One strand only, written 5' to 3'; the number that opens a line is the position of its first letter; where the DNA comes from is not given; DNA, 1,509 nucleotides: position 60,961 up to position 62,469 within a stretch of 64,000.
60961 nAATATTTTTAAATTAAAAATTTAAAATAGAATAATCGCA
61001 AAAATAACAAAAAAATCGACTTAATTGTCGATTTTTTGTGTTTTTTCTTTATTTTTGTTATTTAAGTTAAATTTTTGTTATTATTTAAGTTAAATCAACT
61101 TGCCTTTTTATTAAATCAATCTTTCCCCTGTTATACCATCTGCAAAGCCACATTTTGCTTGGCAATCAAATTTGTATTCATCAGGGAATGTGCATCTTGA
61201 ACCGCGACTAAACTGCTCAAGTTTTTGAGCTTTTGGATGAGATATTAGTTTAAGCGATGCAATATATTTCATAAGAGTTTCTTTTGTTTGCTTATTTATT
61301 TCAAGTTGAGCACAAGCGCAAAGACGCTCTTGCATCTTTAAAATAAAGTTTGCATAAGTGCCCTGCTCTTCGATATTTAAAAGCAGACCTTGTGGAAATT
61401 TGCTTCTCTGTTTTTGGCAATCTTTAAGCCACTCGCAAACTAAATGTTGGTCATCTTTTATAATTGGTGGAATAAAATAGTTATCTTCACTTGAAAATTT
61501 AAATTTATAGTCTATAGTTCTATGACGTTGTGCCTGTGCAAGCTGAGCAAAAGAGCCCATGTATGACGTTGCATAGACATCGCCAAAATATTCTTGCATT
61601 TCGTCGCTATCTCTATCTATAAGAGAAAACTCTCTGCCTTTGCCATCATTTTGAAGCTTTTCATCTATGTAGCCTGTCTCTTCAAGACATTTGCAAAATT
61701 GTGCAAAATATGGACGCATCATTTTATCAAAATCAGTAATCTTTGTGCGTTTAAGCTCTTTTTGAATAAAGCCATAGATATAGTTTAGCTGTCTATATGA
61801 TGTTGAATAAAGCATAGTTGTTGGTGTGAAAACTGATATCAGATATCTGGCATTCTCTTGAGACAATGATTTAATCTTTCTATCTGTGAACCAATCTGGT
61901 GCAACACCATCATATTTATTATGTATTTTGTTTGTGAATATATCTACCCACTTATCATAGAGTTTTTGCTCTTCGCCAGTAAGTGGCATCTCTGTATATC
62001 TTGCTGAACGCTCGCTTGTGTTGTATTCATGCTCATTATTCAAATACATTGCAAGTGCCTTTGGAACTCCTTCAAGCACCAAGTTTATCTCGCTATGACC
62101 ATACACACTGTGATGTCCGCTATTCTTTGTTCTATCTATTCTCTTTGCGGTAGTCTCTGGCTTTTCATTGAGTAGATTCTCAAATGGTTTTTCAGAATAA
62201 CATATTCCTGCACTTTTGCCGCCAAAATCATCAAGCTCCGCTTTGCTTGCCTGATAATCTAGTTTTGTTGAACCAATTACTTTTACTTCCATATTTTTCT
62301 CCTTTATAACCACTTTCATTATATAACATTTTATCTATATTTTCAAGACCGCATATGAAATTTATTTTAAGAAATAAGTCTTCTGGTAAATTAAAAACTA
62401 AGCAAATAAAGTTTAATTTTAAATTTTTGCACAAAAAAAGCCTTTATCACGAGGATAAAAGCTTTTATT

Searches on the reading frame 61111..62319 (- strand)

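Call 51: search_protein_families(library=pfam, proteins=[window:61111-62319:-])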
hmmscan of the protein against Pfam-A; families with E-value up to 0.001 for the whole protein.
window:61111-62319:- (402 aa): 1 family
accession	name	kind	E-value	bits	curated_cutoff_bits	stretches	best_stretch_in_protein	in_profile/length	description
PF02511.20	Thy1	-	3.8e-13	50.1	24.8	1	36-179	16-159/191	Thymidylate synthase complementing protein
